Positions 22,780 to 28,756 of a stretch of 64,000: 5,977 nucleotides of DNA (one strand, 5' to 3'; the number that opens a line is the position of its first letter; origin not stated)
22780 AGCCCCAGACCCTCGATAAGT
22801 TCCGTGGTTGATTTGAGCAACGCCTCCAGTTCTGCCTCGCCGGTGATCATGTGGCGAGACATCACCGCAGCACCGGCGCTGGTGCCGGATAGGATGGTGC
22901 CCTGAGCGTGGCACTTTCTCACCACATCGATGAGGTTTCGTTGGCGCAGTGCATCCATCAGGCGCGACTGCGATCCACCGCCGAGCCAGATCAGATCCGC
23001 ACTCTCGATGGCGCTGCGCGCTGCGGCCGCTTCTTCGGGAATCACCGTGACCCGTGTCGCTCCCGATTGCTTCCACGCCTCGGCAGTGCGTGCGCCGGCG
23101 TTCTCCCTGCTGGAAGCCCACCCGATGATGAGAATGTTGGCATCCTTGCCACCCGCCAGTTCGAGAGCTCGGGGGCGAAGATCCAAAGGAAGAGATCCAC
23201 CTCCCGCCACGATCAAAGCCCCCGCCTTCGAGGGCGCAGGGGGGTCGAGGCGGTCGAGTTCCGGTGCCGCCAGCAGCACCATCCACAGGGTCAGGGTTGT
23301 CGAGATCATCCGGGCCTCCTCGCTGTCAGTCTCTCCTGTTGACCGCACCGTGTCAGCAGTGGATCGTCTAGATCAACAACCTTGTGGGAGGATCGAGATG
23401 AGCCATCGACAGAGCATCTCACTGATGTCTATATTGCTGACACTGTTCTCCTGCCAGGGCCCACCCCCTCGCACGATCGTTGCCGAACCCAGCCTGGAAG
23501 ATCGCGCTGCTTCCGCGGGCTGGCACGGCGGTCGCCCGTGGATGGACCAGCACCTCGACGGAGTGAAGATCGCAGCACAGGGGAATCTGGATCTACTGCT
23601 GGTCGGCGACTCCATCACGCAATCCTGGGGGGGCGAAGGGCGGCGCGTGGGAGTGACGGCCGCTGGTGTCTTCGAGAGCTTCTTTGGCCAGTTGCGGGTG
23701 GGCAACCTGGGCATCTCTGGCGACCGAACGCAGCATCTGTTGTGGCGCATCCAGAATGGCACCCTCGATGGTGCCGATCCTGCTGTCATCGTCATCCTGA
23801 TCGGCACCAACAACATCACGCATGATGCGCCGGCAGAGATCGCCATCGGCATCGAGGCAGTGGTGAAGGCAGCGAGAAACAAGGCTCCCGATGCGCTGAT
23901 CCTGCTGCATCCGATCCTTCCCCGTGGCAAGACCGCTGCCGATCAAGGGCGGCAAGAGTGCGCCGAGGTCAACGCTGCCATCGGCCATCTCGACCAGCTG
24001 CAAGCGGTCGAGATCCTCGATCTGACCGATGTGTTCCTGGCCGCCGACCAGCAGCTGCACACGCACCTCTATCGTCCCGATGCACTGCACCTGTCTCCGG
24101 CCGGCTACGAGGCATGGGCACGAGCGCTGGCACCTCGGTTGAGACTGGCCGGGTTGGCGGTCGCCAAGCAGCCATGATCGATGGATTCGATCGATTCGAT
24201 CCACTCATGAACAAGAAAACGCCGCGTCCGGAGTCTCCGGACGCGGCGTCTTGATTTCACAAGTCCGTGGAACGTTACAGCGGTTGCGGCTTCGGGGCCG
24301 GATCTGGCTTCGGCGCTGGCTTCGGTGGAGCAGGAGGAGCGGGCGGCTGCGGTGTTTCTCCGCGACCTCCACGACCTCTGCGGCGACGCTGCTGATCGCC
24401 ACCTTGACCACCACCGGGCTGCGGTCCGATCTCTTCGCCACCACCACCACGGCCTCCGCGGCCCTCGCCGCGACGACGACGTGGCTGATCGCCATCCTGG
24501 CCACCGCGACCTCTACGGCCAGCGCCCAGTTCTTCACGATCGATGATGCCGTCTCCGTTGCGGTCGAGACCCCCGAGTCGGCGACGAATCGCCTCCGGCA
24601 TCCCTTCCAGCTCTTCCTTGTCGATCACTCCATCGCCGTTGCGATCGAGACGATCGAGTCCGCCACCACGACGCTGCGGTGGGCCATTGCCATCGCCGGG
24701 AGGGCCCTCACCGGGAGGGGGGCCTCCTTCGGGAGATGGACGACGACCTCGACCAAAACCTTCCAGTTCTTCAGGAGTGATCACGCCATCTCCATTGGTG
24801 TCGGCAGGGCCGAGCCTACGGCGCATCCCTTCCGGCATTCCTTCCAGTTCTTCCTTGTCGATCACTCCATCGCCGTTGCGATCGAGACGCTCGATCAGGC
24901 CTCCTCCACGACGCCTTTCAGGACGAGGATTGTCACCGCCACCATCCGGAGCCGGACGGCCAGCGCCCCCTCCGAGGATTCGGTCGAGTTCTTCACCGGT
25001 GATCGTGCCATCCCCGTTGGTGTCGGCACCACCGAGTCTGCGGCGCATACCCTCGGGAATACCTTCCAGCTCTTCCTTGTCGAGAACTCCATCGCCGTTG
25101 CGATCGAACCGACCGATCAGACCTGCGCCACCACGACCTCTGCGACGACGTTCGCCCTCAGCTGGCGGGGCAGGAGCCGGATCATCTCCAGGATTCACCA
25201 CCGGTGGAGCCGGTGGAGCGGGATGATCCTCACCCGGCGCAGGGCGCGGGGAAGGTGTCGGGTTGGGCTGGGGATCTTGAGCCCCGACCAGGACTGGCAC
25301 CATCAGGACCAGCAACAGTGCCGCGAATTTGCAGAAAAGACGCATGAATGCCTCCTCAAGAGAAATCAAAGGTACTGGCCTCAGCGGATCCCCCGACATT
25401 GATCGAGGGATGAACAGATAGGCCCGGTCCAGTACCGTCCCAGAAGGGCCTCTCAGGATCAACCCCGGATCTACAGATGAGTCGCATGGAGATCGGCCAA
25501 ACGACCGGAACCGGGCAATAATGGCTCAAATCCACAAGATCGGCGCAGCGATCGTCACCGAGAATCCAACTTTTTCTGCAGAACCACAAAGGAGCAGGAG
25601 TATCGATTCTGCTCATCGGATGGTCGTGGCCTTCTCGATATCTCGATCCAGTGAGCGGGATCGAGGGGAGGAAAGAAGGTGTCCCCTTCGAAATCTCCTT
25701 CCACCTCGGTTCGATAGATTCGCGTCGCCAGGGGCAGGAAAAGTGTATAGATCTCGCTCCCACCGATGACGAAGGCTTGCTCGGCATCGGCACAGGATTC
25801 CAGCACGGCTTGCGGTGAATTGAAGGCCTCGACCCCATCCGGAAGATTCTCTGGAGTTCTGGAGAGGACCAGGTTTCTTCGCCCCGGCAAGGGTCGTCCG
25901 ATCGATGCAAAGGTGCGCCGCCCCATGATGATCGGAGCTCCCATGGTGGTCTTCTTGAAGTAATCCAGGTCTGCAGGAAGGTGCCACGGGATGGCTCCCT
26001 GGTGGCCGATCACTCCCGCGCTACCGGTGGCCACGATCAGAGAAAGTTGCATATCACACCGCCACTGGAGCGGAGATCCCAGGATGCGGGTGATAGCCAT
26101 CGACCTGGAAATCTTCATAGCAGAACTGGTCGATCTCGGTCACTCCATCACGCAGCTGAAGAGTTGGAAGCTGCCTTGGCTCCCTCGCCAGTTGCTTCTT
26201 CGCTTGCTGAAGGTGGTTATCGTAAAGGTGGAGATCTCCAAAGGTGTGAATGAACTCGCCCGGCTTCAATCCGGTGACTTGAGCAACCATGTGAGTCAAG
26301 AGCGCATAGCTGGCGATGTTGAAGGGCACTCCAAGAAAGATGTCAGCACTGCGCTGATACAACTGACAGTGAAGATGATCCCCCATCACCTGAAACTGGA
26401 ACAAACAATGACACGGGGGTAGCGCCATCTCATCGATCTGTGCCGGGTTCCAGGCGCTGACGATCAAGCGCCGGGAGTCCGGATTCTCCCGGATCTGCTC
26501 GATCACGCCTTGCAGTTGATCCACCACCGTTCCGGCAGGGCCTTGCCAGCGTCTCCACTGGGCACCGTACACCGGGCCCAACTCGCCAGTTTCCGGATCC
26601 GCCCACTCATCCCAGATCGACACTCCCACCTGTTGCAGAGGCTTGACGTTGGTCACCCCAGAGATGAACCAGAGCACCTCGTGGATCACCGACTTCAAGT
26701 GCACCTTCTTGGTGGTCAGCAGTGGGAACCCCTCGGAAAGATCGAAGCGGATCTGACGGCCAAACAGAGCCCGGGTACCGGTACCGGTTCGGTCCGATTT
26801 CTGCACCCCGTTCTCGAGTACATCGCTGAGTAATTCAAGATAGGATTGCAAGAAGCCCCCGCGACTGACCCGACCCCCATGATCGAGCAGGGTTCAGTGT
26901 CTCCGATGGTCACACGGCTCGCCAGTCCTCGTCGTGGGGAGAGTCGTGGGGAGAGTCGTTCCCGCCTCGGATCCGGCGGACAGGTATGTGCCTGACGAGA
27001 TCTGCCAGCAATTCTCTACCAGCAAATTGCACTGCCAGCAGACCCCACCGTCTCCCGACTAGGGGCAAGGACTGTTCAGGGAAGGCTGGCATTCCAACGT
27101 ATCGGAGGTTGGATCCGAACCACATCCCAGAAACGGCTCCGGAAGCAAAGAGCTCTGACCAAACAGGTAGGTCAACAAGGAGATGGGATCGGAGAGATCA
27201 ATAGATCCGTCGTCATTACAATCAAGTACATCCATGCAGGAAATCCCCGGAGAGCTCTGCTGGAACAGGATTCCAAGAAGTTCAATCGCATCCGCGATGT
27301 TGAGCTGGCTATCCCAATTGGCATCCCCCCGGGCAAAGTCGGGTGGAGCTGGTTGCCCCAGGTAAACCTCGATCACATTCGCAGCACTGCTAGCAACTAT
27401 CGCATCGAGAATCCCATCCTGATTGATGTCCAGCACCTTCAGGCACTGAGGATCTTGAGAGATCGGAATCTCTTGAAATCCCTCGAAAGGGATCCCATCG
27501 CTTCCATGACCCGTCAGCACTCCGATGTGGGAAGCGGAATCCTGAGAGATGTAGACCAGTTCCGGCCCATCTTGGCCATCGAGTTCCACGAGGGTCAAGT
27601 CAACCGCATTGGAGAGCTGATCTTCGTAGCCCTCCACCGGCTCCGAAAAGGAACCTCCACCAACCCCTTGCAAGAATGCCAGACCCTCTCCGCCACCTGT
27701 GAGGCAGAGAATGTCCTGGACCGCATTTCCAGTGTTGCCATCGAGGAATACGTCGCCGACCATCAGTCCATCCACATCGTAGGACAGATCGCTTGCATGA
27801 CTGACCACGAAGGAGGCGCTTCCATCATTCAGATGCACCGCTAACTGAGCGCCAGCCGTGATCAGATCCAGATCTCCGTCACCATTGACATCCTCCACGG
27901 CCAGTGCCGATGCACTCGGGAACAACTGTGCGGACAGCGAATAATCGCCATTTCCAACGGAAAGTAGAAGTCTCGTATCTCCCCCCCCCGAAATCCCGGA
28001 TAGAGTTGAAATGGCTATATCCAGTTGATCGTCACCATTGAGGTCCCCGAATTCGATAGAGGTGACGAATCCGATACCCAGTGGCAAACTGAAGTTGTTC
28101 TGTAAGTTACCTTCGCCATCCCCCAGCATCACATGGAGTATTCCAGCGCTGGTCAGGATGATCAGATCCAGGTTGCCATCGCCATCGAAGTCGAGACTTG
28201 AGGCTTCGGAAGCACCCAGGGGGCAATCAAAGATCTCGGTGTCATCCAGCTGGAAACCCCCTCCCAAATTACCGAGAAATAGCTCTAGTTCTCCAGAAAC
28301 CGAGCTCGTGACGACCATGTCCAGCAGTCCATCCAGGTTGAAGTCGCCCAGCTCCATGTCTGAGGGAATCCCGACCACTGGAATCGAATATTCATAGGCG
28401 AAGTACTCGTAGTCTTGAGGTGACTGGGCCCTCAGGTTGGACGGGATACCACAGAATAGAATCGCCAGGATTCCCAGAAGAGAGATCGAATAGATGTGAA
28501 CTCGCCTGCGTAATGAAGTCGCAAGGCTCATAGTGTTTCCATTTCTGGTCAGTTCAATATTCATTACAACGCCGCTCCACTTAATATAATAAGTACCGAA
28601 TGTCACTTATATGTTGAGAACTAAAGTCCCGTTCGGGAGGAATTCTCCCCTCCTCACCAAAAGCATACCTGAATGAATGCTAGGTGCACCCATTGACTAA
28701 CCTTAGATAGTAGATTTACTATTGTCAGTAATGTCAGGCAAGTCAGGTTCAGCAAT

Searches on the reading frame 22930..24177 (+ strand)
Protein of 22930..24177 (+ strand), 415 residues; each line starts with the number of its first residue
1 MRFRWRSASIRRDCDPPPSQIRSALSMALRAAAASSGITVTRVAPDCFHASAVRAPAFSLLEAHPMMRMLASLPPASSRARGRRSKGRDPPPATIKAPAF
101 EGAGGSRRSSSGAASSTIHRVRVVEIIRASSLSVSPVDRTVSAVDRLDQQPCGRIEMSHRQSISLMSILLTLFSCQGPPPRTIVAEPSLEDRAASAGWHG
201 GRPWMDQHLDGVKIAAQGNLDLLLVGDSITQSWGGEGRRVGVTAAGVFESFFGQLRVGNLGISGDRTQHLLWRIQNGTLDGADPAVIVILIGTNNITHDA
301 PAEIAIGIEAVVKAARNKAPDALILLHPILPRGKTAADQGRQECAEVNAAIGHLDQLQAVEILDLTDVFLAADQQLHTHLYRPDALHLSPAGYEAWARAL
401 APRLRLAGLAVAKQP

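Call 28: search_protein_families(library=pfam, proteins=[window:22930-24177:+], max_evalue=0.00001)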
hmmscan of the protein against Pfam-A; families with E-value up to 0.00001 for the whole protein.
window:22930-24177:+ (415 aa): 2 families
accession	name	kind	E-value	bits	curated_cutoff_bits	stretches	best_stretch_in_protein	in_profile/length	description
PF13472.12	Lipase_GDSL_2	-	3.7e-28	99.7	32.9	1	225-395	2-178/178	GDSL-like Lipase/Acylhydrolase family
PF00657.28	Lipase_GDSL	-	4e-11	43.9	23.6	1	223-400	2-208/208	GDSL-like Lipase/Acylhydrolase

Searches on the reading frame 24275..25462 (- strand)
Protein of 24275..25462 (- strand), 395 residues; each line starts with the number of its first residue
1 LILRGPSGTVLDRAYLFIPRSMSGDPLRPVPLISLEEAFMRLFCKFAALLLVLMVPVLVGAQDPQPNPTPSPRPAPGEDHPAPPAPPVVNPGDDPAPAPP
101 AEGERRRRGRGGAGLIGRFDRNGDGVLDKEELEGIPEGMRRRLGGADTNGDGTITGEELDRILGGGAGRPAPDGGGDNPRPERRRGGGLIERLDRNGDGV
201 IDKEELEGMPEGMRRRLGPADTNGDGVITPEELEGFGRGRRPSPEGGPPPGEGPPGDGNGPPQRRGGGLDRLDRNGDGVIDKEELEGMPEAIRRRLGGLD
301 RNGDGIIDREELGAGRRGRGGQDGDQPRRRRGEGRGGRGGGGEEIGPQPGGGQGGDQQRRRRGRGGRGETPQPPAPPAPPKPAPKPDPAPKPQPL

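Call 28: search_protein_families(library=pfam, proteins=[window:24275-25462:-], max_evalue=0.00001)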
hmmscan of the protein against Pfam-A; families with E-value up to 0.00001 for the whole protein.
window:24275-25462:- (395 aa): 4 families
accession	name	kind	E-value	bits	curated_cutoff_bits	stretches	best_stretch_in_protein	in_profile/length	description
PF13202.12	EF-hand_5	-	3.5e-30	102.5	25.9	0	191-207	6-22/25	EF hand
PF00036.39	EF-hand_1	-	2.9e-24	83.2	25.4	0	190-208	6-24/29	EF hand domain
PF13405.12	EF-hand_6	-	1.6e-22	77.4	25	0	270-288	7-25/30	EF-hand domain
PF13499.12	EF-hand_7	-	1.3e-16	61.1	30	0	146-208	11-64/67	EF-hand domain pair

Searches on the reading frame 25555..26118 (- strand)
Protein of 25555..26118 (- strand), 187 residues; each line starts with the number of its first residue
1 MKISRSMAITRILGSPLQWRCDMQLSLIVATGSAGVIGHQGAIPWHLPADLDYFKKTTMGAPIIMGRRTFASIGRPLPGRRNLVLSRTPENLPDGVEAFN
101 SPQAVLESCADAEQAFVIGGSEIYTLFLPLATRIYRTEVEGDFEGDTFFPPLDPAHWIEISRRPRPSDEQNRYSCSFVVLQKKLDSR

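Call 28: search_protein_families(library=pfam, proteins=[window:25555-26118:-], max_evalue=0.00001)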
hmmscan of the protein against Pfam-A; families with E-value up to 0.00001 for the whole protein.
window:25555-26118:- (187 aa): 1 family
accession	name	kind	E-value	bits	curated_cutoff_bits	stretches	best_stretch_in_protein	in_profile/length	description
PF00186.24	DHFR_1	-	1.9e-57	193.9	25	1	25-182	2-159/159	Dihydrofolate reductase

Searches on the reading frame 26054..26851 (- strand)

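Call 28: search_protein_families(library=pfam, proteins=[window:26054-26851:-], max_evalue=0.00001)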
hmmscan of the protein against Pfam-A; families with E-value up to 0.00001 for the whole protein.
window:26054-26851:- (265 aa): 1 family
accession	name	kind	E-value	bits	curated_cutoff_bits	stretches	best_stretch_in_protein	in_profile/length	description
PF00303.24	Thymidylat_synt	-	4.8e-122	406.7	24.3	1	2-265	1-266/266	Thymidylate synthase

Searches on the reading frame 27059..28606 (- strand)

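Call 28: search_protein_families(library=pfam, proteins=[window:27059-28606:-], max_evalue=0.00001)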
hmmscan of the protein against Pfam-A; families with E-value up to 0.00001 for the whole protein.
window:27059-28606:- (515 aa): 2 families
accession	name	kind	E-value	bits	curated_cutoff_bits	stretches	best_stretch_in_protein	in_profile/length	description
PF13517.12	FG-GAP_3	-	1.4e-20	74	26.9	2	139-198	1-60/61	FG-GAP-like repeat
PF01839.29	FG-GAP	-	1.2e-15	57.4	22.1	0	233-251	3-21/37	FG-GAP repeat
